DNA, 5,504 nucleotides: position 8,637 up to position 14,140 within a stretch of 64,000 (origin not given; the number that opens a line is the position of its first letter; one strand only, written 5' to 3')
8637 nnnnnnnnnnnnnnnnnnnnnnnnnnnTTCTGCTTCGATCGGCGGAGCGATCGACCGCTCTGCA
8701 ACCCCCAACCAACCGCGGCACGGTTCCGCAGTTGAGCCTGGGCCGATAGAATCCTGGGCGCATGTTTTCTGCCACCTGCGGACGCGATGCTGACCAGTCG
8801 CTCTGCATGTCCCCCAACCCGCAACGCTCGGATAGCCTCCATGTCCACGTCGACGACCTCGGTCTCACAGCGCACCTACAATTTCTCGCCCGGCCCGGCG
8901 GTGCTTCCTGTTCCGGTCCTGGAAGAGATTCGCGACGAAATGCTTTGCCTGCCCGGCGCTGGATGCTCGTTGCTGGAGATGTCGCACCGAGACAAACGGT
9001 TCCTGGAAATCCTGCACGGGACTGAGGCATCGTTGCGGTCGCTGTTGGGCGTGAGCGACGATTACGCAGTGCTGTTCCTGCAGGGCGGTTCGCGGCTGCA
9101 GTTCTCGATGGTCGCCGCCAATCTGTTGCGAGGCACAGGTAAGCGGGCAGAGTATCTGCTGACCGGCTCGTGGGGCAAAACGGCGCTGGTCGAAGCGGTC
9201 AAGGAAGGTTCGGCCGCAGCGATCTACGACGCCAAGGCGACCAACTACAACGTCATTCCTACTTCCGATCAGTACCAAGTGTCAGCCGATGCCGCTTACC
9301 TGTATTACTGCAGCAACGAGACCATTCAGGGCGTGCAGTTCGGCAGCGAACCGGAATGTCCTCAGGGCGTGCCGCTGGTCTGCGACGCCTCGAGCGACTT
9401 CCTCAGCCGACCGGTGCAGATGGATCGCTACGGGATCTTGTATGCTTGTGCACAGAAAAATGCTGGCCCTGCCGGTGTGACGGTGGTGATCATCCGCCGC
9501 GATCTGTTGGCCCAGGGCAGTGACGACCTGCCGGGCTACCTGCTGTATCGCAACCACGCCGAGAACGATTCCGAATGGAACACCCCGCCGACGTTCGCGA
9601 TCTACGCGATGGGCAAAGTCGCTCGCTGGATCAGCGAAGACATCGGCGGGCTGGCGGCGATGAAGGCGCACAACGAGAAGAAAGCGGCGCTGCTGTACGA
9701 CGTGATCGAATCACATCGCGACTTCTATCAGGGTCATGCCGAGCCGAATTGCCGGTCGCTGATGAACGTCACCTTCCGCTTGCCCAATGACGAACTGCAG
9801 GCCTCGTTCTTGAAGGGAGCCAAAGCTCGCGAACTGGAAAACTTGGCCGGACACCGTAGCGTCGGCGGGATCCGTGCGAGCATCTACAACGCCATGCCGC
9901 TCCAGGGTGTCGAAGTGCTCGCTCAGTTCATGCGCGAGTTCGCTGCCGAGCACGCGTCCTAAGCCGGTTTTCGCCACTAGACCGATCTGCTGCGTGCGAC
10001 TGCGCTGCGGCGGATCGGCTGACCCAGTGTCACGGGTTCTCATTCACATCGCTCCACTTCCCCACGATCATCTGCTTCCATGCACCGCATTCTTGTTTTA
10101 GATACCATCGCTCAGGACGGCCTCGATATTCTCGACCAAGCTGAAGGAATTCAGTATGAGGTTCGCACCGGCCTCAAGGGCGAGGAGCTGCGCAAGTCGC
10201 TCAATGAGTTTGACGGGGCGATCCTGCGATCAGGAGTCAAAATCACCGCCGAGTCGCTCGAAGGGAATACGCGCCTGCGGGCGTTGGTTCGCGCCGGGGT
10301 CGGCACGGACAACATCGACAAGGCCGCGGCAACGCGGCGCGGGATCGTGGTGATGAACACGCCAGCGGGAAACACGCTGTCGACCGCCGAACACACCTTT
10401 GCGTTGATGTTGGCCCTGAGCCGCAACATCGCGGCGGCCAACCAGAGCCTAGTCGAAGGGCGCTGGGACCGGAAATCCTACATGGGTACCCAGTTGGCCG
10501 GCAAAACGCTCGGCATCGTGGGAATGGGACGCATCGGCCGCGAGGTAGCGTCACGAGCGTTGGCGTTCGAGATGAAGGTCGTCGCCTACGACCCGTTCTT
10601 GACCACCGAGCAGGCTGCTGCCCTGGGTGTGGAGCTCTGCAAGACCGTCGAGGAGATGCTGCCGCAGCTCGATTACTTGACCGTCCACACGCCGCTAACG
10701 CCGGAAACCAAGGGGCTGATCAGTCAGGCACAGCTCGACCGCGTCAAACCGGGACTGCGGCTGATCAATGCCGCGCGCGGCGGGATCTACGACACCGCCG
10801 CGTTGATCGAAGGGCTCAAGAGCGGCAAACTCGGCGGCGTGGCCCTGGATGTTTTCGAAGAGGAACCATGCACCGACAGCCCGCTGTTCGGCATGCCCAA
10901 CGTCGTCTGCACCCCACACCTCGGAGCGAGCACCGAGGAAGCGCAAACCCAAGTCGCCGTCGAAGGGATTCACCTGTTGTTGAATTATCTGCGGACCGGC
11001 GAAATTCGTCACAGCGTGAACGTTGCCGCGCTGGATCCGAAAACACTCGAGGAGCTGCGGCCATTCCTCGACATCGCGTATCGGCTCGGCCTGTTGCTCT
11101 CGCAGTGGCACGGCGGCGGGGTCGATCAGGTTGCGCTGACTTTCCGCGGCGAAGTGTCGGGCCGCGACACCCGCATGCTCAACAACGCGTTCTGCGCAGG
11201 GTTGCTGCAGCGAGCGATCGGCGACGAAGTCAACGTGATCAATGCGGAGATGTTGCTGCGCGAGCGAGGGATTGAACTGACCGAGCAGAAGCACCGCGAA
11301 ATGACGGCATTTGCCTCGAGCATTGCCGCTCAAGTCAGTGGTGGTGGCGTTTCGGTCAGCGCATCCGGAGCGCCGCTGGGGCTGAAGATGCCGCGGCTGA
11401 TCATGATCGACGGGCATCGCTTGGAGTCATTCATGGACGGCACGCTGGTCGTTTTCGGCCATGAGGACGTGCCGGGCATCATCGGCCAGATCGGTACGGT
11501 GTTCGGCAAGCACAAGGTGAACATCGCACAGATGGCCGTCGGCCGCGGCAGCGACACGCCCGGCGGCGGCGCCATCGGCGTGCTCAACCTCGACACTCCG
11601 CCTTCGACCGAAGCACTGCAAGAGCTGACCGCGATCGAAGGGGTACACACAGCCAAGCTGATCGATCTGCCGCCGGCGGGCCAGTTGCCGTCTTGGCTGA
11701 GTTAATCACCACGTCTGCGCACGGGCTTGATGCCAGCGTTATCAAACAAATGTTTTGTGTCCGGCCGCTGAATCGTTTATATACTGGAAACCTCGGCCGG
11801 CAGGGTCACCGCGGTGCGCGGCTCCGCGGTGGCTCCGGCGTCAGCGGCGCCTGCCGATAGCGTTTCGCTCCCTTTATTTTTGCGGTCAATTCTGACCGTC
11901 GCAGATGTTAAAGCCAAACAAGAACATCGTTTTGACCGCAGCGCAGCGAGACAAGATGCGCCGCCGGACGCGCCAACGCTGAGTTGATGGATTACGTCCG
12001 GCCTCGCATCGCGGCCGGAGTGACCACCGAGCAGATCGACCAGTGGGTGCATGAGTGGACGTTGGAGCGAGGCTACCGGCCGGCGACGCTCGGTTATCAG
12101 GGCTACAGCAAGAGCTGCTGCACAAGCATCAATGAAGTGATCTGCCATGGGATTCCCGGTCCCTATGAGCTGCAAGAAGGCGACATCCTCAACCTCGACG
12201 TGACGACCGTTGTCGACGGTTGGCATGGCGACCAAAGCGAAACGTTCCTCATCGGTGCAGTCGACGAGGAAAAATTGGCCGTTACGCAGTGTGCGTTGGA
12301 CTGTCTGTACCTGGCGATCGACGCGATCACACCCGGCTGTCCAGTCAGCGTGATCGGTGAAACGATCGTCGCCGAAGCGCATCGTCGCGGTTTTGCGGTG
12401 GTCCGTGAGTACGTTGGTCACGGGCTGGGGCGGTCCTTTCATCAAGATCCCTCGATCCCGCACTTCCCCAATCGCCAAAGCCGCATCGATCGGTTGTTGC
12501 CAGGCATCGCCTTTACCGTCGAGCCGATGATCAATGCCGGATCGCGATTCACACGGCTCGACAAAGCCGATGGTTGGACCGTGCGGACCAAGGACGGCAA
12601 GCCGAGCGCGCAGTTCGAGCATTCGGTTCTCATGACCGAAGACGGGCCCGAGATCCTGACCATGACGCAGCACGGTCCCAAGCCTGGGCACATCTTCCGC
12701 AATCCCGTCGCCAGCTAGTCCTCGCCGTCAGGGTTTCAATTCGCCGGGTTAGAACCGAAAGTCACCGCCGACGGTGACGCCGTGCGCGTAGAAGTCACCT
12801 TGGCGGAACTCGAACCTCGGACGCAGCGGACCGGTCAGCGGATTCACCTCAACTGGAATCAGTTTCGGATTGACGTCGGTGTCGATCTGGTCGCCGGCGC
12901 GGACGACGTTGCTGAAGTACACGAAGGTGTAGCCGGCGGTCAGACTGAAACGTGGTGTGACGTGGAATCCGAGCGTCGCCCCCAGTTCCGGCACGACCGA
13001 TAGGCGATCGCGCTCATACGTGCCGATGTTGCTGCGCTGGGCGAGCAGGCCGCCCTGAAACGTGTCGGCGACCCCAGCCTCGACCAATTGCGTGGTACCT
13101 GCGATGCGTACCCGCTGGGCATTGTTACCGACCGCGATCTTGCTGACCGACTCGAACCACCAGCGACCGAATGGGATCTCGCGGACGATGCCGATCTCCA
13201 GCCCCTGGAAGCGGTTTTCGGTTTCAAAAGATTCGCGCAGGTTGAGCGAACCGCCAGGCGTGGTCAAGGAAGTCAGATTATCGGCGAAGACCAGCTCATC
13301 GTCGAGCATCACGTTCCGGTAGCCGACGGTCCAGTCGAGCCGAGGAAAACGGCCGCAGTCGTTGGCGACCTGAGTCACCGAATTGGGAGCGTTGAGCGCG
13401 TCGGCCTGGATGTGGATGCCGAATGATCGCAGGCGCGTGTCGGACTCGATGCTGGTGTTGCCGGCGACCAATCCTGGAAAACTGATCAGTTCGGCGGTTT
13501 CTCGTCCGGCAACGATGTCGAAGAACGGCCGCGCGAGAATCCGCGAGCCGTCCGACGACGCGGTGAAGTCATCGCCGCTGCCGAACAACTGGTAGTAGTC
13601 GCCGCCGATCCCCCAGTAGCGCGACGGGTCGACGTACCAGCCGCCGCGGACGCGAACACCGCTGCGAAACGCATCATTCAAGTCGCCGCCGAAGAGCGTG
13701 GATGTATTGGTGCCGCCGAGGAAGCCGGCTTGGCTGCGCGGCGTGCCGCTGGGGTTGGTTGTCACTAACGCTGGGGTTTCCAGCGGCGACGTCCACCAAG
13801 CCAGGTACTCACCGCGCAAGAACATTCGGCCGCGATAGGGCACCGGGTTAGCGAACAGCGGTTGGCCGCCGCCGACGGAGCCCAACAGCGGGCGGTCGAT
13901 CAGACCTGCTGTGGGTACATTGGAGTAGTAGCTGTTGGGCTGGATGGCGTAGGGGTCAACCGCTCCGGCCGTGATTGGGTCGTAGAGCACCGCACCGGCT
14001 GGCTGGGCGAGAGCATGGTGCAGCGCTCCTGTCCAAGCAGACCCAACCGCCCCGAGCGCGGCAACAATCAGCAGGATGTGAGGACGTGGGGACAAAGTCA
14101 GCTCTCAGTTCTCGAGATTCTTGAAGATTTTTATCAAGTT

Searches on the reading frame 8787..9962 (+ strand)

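Call 78: search_protein_families(library=pfam, proteins=[window:8787-9962:+], max_evalue=0.00001)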
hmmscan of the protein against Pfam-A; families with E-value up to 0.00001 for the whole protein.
window:8787-9962:+ (391 aa): 1 family
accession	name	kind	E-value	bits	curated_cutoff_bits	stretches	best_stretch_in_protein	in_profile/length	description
PF00266.25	Aminotran_5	-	9e-42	143.8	21.5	1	30-378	1-371/371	Aminotransferase class-V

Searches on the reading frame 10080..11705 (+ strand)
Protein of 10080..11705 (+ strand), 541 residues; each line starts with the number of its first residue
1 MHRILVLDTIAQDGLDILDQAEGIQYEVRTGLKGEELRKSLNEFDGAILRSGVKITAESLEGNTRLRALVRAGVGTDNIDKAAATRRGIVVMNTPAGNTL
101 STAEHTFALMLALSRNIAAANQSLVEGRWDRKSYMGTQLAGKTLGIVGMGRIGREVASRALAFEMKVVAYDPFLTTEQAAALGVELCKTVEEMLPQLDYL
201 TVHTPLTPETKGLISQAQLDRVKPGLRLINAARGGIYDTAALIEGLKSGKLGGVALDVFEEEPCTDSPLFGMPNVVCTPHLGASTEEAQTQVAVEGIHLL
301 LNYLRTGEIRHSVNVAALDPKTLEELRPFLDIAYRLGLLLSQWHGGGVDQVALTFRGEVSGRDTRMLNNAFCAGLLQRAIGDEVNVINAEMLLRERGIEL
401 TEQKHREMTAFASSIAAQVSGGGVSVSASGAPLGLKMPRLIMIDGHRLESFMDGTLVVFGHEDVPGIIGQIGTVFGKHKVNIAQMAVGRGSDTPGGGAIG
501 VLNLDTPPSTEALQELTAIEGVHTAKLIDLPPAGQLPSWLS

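Call 78: search_protein_families(library=pfam, proteins=[window:10080-11705:+], max_evalue=0.00001)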
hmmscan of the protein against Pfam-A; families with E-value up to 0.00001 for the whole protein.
window:10080-11705:+ (541 aa): 4 families
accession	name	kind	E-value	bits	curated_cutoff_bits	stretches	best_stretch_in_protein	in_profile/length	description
PF02826.25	2-Hacid_dh_C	-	5.7e-62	208.7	25.1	1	107-282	1-178/178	D-isomer specific 2-hydroxyacid dehydrogenase, NAD binding domain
PF00389.36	2-Hacid_dh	-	9.4e-30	103.5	24.6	1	4-314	1-134/134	D-isomer specific 2-hydroxyacid dehydrogenase, catalytic domain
PF19304.4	PGDH_inter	-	1e-22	80.9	27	1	325-443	1-118/119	D-3-phosphoglycerate dehydrogenase intervening domain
PF01842.31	ACT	-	8e-10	38.7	27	1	456-520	2-65/66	ACT domain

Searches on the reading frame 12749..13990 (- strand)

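Call 77: search_protein_families(library=pfam, proteins=[window:12749-13990:-], max_evalue=0.00001)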
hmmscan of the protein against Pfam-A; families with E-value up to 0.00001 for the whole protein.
window:12749-13990:- (413 aa): 1 family
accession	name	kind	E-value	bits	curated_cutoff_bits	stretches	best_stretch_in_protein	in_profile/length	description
PF07585.17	BBP7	-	8.6e-101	338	26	1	57-413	1-350/350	Putative beta barrel porin-7 (BBP7)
